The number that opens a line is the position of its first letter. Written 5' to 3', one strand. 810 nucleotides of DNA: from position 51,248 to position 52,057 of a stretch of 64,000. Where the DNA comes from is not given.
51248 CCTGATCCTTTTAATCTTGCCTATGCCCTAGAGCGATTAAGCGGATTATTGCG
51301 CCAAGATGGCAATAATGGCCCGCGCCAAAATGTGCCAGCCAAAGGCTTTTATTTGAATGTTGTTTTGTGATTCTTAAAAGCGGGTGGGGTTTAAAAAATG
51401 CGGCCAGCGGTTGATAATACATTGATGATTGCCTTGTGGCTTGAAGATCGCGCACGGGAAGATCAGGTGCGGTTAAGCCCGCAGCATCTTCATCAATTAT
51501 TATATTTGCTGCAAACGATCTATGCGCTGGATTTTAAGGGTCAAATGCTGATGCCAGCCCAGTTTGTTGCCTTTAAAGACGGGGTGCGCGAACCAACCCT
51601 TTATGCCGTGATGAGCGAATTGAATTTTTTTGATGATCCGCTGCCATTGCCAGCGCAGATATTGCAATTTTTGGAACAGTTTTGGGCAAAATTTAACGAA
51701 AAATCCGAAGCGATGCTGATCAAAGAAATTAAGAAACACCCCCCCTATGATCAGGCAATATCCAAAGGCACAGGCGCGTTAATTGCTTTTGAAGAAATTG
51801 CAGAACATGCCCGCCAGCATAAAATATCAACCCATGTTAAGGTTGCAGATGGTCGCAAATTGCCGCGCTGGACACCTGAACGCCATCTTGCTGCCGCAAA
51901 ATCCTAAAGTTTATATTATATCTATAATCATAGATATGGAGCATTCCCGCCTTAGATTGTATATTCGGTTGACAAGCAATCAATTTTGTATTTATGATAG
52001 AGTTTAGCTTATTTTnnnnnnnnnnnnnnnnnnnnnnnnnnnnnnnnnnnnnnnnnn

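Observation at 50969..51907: Two-gene module: an unrecognisable small ORF followed by a DUF4065/Panacea-like protein, a candidate novel toxin-antitoxin pair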

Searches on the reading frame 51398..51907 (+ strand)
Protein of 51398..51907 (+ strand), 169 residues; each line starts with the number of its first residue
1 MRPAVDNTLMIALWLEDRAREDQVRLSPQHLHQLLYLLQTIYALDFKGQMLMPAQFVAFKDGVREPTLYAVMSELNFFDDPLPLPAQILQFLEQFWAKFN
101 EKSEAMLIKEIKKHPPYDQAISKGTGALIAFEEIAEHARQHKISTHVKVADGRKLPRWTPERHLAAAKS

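Call 3: search_protein_families(library=pfam, proteins=[window:51398-51907:+], max_evalue=10)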
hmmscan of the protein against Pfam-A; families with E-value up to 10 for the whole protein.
window:51398-51907:+ (169 aa): 0 families

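Call 4: search_protein_families(library=ncbifam, proteins=[window:51398-51907:+], max_evalue=10)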
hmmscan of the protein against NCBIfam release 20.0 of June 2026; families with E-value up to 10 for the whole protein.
window:51398-51907:+ (169 aa): 1 family
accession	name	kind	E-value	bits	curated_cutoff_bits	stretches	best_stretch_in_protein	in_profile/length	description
NF047745.1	SocA_antitoxin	equivalog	0.0072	16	190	1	10-74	5-68/176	type VI toxin-antitoxin system SocA family antitoxin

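Call 5: search_protein_families(library=padloc, proteins=[window:51398-51907:+], max_evalue=10)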
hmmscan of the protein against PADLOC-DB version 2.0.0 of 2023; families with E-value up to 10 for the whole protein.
window:51398-51907:+ (169 aa): 0 families

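Call 6: find_homologous_proteins(query=window:51398-51907:+, max_evalue=0.01)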
Query window:51398-51907:+ (169 aa): 1 proteins with E <= 0.01 among 39 candidates.
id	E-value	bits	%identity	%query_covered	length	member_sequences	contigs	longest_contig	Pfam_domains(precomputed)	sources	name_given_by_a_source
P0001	1.6e-107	375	100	100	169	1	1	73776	-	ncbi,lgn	ncbi:MAG: hypothetical protein AB8B77_01720 [Alphaproteobacteria bacterium]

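Call 10: search_solved_structures(query=window:51398-51907:+, max_evalue=10, show_alignments=2)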
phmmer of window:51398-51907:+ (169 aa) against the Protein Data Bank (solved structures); distinct sequences matched with E-value up to 10: 1.
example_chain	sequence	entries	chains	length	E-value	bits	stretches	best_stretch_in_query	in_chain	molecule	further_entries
8s5f_A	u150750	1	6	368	2.5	11.9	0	71-117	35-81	ChlH from Chlorogloeopsis sp.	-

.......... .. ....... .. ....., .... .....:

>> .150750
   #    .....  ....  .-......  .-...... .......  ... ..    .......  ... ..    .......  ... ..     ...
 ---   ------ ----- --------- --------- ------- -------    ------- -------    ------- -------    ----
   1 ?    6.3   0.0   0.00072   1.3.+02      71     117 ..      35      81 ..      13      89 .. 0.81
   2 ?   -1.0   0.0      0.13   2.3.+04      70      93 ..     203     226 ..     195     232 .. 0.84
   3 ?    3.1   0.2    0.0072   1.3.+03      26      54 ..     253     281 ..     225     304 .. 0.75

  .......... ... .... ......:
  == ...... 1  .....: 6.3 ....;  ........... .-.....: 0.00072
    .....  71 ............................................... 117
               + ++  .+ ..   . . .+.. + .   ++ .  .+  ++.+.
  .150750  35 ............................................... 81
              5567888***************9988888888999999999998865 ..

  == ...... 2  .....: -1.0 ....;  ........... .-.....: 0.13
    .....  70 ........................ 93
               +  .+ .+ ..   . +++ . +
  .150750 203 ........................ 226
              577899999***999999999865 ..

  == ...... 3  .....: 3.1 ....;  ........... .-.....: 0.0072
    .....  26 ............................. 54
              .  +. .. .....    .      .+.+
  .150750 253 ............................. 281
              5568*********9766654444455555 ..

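Call 15: find_encoding_contigs(protein=P0001, flank=10000)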
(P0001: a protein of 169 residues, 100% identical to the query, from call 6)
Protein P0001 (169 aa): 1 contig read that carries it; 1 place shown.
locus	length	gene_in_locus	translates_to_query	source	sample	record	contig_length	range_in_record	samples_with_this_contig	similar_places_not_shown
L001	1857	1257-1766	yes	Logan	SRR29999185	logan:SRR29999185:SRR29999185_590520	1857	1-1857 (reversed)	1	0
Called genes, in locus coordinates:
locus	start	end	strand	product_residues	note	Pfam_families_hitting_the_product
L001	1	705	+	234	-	?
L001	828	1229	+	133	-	-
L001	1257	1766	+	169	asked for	-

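Call 17: find_related_loci(query=window:51398-51907:+, collection=genome_contigs, flank=8000)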
Query window:51398-51907:+ (169 aa) in genome_contigs; peptide patterns used: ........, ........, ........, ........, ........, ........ (x = any residue, [..] = any of these).
88 stretches matched a pattern, but none encodes a relative of the query by tblastn (E <= 1e-3).

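Call 18: search_protein_families(library=phrogs, proteins=[window:51398-51907:+], max_evalue=10)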
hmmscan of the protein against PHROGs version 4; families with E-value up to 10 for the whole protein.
window:51398-51907:+ (169 aa): 3 families
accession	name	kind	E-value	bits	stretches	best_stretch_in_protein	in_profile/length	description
phrog_1281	-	unknown function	2.6e-07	31.5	1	7-142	9-154/195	-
phrog_904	-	integration and excision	0.18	13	0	24-79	19-71/94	excisionase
phrog_8618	-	unknown function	0.24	12.3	1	120-168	14-60/61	-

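Call 19: predict_structure(protein=window:51398-51907:+)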
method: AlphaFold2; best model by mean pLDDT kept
length: 169 residues; sequences in the alignment: 1
mean_pLDDT: 47.9   pTM: 0.38
mean pLDDT of the five models: 47.9, 42.2, 36.0, 35.5, 35.4
residues with pLDDT >= 90: 0; 70-90: 0; 50-70: 71; < 50: 98
segments of 3 or more residues with pLDDT < 50: 1-5, 42-82, 123-169
pLDDT, mean of each block of 10 residues (from residue 1): 49 62 58 55 41 43 40 40 51 55 57 58 44 46 36 38 41
secondary structure, 60 per line:
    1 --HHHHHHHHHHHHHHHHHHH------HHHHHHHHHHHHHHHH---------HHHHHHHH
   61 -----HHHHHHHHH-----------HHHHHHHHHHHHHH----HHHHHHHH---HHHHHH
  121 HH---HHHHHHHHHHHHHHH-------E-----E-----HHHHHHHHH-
elements in order: H3-21 H28-43 H53-60 H66-74 H86-99 H104-111 H115-122 H126-140 H160-168

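Call 21: search_dna_similar(query=window:51398-51907:+, collection=phages, mode=protein, max_evalue=10, max_rows=20)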
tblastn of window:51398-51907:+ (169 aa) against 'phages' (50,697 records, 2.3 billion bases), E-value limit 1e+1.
Records with a match: 1; places in all: 1; records where one place covers at least 80% of the query: 0.
Best place of each record, by identity: <60% 1.
By first word of the organism name: Morganella 1.
By host as written in the record: Morganella morganii IME1369 1.
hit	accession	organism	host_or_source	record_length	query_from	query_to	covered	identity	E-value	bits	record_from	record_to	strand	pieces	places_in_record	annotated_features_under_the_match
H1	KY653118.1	Morganella phage IME1369_01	Morganella morganii IME1369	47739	105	152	28%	31.3%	5e+0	33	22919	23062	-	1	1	62kDa structural protein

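Call 22: search_dna_similar(query=window:51398-51907:+, collection=plasmids, mode=protein, max_evalue=10, max_rows=20)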
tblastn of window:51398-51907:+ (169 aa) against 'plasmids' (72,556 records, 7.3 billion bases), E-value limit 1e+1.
Records with a match: 1; places in all: 1; records where one place covers at least 80% of the query: 0.
Best place of each record, by identity: <60% 1.
By first word of the organism name: Variovorax 1.
By predicted mobility (MOB-suite, as given by PLSDB): non-mobilizable 1.
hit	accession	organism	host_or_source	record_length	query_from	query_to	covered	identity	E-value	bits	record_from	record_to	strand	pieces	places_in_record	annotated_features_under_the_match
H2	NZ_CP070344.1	Variovorax sp. PDNC026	cell culture,Plastic debris in ...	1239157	40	93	32%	31.5%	9e+0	34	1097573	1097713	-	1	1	none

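Call 24: search_protein_representatives(protein=window:51398-51907:+)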
Query: 169 residues. Proteins with E-value up to 0.001 (for the whole library): 165; up to 1e-10: 50; up to 1e-30: 1. The best 150 are listed.
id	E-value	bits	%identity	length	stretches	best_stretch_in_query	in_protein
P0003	4.2e-51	190.0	51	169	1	1-167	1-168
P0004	1.3e-30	123.4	44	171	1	1-162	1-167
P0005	2.3e-29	119.3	39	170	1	1-164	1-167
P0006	3.0e-24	102.7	41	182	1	3-160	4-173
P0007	9.5e-21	91.3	39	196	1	1-135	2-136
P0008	6.1e-20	88.7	37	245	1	1-134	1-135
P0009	1.3e-18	84.4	37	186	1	3-138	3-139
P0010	2.8e-18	83.3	35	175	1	4-161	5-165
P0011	2.4e-17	80.2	38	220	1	1-138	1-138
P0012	8.9e-17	78.4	37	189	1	1-136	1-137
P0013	2.1e-15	73.9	34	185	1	7-136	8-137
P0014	4.0e-15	73.0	34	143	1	31-161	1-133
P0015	6.4e-15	72.4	33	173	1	1-161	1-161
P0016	1.1e-14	71.6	34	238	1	2-139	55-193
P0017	1.2e-14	71.5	35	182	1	4-122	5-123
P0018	1.5e-14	71.1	33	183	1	3-132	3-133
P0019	5.1e-14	69.4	31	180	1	3-139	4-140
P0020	7.9e-14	68.8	30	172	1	7-161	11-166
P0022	7.7e-13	65.6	34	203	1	4-144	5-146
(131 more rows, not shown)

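Call 27: search_protein_families(library=pfam, alignment_id=A1, max_evalue=0.01)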
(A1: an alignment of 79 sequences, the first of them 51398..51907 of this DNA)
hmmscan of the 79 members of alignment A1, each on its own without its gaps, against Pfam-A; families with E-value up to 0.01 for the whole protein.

A. member 1, window:51398-51907:+ (169 aa): 0 families

B. families by the number of members that match (of 79 scanned): 4 families
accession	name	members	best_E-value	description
PF13274.11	SocA_Panacea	31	1.2e-06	Antitoxin SocA-like, Panacea domain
PF00196.25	GerE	1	4.8e-13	Bacterial regulatory proteins, luxR family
PF08281.18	Sigma70_r4_2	1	3e-06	Sigma-70, region 4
PF04545.22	Sigma70_r4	1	9.1e-05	Sigma-70, region 4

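Call 28: search_solved_structures(query=A1, max_evalue=1, show_alignments=2)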
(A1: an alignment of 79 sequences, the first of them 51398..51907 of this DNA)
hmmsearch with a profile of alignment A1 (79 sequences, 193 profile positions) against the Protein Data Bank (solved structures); distinct sequences matched with E-value up to 1: 0.

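Call 29: search_protein_families(library=pfam, proteins=[P0003, P0004, P0005, P0006, P0007, P0008, P0009, P0010, P0011, P0012], max_evalue=1)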
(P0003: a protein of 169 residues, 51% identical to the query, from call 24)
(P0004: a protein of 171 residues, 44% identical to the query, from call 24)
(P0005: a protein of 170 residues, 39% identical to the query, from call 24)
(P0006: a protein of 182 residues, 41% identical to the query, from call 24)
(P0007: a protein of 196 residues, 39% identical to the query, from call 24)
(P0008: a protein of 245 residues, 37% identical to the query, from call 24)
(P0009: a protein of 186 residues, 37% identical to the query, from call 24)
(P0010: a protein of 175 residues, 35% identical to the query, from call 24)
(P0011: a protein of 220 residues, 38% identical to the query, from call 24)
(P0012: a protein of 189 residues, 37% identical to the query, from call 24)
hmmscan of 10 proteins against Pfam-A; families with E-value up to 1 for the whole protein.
P0003 (169 aa): 1 family
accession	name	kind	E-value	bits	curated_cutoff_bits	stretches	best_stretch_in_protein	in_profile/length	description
PF13274.11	SocA_Panacea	-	0.0085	17.4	25.7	1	56-116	25-111/113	Antitoxin SocA-like, Panacea domain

P0004 (171 aa): 0 families

P0005 (170 aa): 1 family
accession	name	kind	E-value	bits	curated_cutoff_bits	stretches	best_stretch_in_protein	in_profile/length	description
PF13274.11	SocA_Panacea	-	0.067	14.5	25.7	0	31-76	1-45/113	Antitoxin SocA-like, Panacea domain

P0006 (182 aa): 1 family
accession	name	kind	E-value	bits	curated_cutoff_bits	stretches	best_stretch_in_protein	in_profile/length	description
PF13274.11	SocA_Panacea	-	0.00015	23.1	25.7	1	32-90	1-84/113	Antitoxin SocA-like, Panacea domain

P0007 (196 aa): 1 family
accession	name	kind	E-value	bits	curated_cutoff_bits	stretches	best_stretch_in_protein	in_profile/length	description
PF13274.11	SocA_Panacea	-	0.032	15.6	25.7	1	35-114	4-108/113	Antitoxin SocA-like, Panacea domain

P0008 (245 aa): 1 family
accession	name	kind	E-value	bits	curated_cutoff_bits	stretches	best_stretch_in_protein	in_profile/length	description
PF13274.11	SocA_Panacea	-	9.5e-05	23.7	25.7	1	31-115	1-109/113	Antitoxin SocA-like, Panacea domain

P0009 (186 aa): 1 family
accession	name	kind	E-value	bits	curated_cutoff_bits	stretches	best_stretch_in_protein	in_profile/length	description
PF13274.11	SocA_Panacea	-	0.00019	22.7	25.7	1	31-116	1-111/113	Antitoxin SocA-like, Panacea domain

P0010 (175 aa): 0 families

P0011 (220 aa): 0 families

P0012 (189 aa): 1 family
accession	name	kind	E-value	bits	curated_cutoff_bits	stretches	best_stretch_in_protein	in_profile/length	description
PF13274.11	SocA_Panacea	-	0.0064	17.8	25.7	1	32-117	1-111/113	Antitoxin SocA-like, Panacea domain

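Call 33: find_related_loci(query=A3, collection=genome_contigs, flank=4000)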
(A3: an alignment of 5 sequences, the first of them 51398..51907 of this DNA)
Query A3 (169 aa) in genome_contigs; peptide patterns used: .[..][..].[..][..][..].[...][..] (x = any residue, [..] = any of these).
17 stretches matched a pattern; 4 encode a relative of the query (tblastn E <= 1e-3); 4 distinct loci.
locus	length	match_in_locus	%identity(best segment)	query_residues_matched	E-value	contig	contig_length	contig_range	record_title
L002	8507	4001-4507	51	1-168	7e-57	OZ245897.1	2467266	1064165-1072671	MAG: Alphaproteobacteria bacterium isolate 080314bb-0704-4e38-8e23-ea467bae79ea genome assembly, chromosome: 1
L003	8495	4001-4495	44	1-160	3e-37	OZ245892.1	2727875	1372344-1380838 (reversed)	MAG: Alphaproteobacteria bacterium isolate e01b9f0f-b7bd-4dae-8c29-e3d1d413ec59 genome assembly, chromosome: 1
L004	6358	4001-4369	36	3-124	4e-22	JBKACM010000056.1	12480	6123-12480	MAG: Alphaproteobacteria bacterium isolate XQGS-1 NODE_56_length_12480_cov_8.918649, whole genome shotgun sequence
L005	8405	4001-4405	33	2-136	5e-21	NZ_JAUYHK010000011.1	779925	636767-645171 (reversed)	MAG: Thalassospira sp. isolate C24_maxbin.122 C24_k141_1026665, whole genome shotgun sequence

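Call 39: find_related_loci(query=A3, collection=metagenome_contigs, flank=4000)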
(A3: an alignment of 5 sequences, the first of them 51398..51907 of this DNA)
Query A3 (169 aa) in metagenome_contigs; peptide patterns used: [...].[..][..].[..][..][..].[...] (x = any residue, [..] = any of these).
32 stretches matched a pattern, but none encodes a relative of the query by tblastn (E <= 1e-3).

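Call 40: find_homologous_proteins(query=A2, max_evalue=0.00001)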
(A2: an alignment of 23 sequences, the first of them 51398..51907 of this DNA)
Query A2 (23 sequences) (169 aa, profile of the alignment): 11 proteins with E <= 0.00001 among 2150 candidates.
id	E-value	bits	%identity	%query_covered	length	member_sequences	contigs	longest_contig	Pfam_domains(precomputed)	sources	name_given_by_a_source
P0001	3.8e-56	208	100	100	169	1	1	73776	-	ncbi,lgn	ncbi:MAG: hypothetical protein AB8B77_01720 [Alphaproteobacteria bacterium]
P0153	1.8e-53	199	36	93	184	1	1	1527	-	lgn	-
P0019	7.4e-52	194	30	85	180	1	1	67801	-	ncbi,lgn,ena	-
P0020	2.8e-47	179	29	91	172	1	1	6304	-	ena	-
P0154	1.8e-40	157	29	79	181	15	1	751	-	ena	-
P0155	2.6e-38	150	31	83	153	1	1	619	-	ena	-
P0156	6.8e-37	145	37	60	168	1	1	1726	-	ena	-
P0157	1.8e-36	144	31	79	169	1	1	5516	-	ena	-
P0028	1.1e-34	138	35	69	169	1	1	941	-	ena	-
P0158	1.3e-34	138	35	69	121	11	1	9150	-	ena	-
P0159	1.7e-28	118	27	79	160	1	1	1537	-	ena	-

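Call 41: find_encoding_contigs(protein=P0019, flank=5000, max_places=3)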
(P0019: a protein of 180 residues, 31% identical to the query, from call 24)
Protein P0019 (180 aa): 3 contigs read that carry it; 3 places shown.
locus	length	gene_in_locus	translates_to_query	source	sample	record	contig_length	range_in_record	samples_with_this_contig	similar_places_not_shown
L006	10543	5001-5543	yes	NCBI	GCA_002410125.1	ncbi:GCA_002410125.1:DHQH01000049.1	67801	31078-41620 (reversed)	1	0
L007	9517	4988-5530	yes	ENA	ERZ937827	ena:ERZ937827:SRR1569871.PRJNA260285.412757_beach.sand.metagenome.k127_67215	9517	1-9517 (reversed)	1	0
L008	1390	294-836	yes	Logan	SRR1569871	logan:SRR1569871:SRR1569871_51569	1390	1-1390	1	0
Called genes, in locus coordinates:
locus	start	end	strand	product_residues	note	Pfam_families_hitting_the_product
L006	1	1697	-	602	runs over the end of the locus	PF01368:DHH, PF02272:DHHA1, PF17768:RecJ_OB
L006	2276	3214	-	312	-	PF00691:OmpA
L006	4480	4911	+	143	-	PF00962:A_deaminase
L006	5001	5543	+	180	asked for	-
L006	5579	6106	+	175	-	PF02643:DUF192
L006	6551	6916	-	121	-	-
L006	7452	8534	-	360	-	PF01565:FAD_binding_4, PF02873:MurB_C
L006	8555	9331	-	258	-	PF03129:HGTP_anticodon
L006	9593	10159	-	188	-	-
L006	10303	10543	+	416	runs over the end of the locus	-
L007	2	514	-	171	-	?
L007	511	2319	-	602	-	PF01368:DHH, PF02272:DHHA1, PF17768:RecJ_OB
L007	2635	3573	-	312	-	PF00691:OmpA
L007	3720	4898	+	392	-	PF00962:A_deaminase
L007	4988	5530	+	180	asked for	-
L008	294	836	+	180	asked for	-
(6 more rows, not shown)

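Call 42: find_encoding_contigs(protein=P0020, flank=5000, max_places=3)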
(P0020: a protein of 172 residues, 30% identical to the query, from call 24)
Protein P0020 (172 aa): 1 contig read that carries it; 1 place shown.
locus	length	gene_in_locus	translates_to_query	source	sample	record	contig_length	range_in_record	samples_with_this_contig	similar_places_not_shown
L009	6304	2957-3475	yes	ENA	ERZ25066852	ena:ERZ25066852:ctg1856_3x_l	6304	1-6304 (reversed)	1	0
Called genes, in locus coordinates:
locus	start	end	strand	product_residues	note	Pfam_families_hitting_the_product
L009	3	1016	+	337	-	?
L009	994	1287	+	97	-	PF07728:AAA_5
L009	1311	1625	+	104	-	PF28529:McrB_lid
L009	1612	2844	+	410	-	PF10117:McrBC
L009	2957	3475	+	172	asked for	-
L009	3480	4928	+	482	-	PF16980:CitMHS_2, PF03600:CitMHS (weak)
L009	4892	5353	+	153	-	PF02643:DUF192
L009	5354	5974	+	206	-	PF01569:PAP2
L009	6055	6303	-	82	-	?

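Call 43: find_encoding_contigs(protein=P0158, flank=5000, max_places=3)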
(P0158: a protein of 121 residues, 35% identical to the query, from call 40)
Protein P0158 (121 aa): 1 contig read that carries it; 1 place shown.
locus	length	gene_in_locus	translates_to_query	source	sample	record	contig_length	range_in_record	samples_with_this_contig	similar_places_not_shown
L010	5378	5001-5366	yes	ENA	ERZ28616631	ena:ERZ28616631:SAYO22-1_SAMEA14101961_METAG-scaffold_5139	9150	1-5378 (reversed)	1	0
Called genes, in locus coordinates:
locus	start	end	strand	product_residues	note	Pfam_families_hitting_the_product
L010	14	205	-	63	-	PF01783:Ribosomal_L32p, PF13248:Zn_ribbon_3 (weak)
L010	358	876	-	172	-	PF02620:YceD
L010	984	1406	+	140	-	PF04355:BamE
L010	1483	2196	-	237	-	PF04367:DUF502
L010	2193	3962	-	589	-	PF01368:DHH, PF02272:DHHA1, PF17768:RecJ_OB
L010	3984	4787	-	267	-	PF00691:OmpA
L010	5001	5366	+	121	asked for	-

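Call 44: find_encoding_contigs(protein=P0157, flank=5000, max_places=3)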
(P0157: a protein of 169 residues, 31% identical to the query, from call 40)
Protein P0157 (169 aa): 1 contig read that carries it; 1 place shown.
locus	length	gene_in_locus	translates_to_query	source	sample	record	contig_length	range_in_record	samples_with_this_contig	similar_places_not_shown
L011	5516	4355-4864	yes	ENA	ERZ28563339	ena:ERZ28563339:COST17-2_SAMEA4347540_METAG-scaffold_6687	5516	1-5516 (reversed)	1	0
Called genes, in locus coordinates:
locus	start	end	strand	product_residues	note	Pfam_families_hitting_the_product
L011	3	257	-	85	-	?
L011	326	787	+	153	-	PF04355:BamE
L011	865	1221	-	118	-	PF04367:DUF502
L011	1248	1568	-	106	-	-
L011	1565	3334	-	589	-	PF01368:DHH, PF02272:DHHA1, PF17768:RecJ_OB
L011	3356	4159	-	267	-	PF00691:OmpA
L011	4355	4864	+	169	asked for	-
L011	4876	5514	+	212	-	PF02643:DUF192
